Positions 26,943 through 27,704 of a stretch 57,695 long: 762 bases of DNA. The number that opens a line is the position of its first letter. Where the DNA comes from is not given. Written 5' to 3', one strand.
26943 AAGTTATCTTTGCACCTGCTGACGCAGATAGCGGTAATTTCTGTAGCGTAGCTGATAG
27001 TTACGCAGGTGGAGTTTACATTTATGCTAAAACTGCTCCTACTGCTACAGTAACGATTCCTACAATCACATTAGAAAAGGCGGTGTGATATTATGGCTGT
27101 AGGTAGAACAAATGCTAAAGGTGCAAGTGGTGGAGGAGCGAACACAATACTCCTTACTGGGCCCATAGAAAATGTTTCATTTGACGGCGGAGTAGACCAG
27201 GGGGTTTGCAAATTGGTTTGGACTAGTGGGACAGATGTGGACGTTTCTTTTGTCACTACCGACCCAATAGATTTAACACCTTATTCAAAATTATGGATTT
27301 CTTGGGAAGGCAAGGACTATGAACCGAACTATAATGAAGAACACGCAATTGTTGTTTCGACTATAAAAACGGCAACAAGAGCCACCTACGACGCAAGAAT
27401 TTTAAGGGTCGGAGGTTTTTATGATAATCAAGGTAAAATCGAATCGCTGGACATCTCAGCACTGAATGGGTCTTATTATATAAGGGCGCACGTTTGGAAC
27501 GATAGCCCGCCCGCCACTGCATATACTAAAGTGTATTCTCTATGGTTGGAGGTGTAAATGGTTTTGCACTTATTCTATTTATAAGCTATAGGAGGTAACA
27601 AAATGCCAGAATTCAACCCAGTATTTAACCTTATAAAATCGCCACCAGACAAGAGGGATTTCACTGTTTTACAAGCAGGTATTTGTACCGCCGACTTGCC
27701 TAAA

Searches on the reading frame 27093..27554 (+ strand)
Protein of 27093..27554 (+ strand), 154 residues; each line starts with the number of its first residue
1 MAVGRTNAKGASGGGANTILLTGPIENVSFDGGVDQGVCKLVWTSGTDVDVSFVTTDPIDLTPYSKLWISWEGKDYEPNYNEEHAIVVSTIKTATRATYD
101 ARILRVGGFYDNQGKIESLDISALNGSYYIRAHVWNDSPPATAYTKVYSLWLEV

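Call 88: search_protein_families(library=pfam, alignment_id=A4, max_evalue=0.001)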
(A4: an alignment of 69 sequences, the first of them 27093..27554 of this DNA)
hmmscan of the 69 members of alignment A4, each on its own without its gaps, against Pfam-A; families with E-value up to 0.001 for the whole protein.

A. member 1, window:27093-27554:+ (154 aa): 0 families

B. families by the number of members that match (of 69 scanned): 30 families (the first 25 are shown)
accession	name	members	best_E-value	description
PF19880.4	DUF6353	2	5.6e-67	Family of unknown function (DUF6353)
PF23847.1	DUF7211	2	1.3e-08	Family of unknown function (DUF7211)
PF14594.13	Sipho_Gp37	1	4.4e-88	Siphovirus ReqiPepy6 Gp37-like protein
PF24083.1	Phage_ssDNA_bind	1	5.6e-50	Putative phage ssDNA-binding domain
PF07833.16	Cu_amine_oxidN1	1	8.2e-32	Copper amine oxidase N-terminal domain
PF20441.4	TerL_nuclease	1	3.7e-30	Terminase large subunit, endonuclease domain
PF24829.1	Phage_connect_2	1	2e-29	Phage connector protein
PF23803.1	Phage_TAC_17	1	1.5e-26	Phage tail assembly chaperone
PF02739.22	5_3_exonuc_N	1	1e-20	5'-3' exonuclease, N-terminal resolvase-like domain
PF05709.17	Sipho_tail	1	1.3e-16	Phage tail protein RIFT-related domain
PF04860.17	Phage_portal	1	3.1e-16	Phage portal protein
PF18454.7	Mtd_N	1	8.3e-14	Major tropism determinant N-terminal domain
PF00692.24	dUTPase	1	4e-12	dUTPase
PF18909.5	dGTP_diPhyd_N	1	6.6e-12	dATP/dGTP diphosphohydrolase, N-terminal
PF22768.1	SPP1_Dit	1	8.4e-11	Siphovirus-type tail component, C-terminal domain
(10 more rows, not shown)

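Call 89: search_protein_families(library=phrogs, alignment_id=A4, max_evalue=0.00001)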
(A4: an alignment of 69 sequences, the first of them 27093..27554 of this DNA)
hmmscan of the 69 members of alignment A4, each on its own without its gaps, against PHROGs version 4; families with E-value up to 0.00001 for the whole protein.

A. member 1, window:27093-27554:+ (154 aa): 0 families

B. families by the number of members that match (of 69 scanned): 100 families (the first 25 are shown)
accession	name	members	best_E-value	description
phrog_7021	-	3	1.9e-23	-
phrog_38707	-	2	6.6e-136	-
phrog_2152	-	2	4.1e-70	-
phrog_32444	-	2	1.8e-23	-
phrog_7032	-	2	7.9e-14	tail fiber protein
phrog_4209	-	2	7.4e-13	tail fiber protein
phrog_454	-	2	1.5e-11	tail fiber protein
phrog_20500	-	2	1.4e-10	tail protein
phrog_33244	-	2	2.8e-08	tail fiber protein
phrog_25620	-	2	2.6e-07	tail collar fiber protein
phrog_34327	-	2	2.7e-07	-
phrog_35034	-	2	8.4e-07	-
phrog_3270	-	1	4.8e-216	head maturation protease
phrog_9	-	1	3.1e-110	terminase large subunit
phrog_538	-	1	4.3e-103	minor tail protein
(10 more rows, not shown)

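Call 105: search_protein_families(library=ncbifam, alignment_id=A4, max_evalue=0.00001)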
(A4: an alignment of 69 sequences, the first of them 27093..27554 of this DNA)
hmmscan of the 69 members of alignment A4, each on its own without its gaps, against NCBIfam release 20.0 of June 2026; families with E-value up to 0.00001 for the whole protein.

A. member 1, window:27093-27554:+ (154 aa): 0 families

B. families by the number of members that match (of 69 scanned): 15 families
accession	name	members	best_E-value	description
NF004397.1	PRK05755.1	1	1.6e-31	DNA polymerase I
TIGR00593.1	pola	1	3.6e-27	DNA polymerase I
NF011547.0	PRK14976.1-4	1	7.7e-25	5'-3' exonuclease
NF001862.0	PRK00601.1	1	2.9e-20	dUTP diphosphatase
TIGR00576.1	dut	1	4.1e-17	dUTP diphosphatase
NF011546.0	PRK14976.1-3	1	5.3e-16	5'-3' exonuclease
NF011545.0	PRK14976.1-2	1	6.5e-16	5'-3' exonuclease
NF007017.0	PRK09482.1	1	2.6e-15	flap endonuclease Xni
NF006592.0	PRK09125.1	1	1.4e-14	DNA ligase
TIGR01537.1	portal_HK97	1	2.2e-09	phage portal protein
TIGR01543.1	proheadase_HK97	1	1.5e-08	HK97 family phage prohead protease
TIGR02779.1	NHEJ_ligase_lig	1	1e-07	non-homologous end-joining DNA ligase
NF002598.0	PRK02253.1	1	6e-07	deoxyuridine 5'-triphosphate nucleotidohydrolase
NF010561.0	PRK13956.1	1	6.4e-07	dUTP diphosphatase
TIGR02776.1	NHEJ_ligase_prk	1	4.4e-06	DNA ligase D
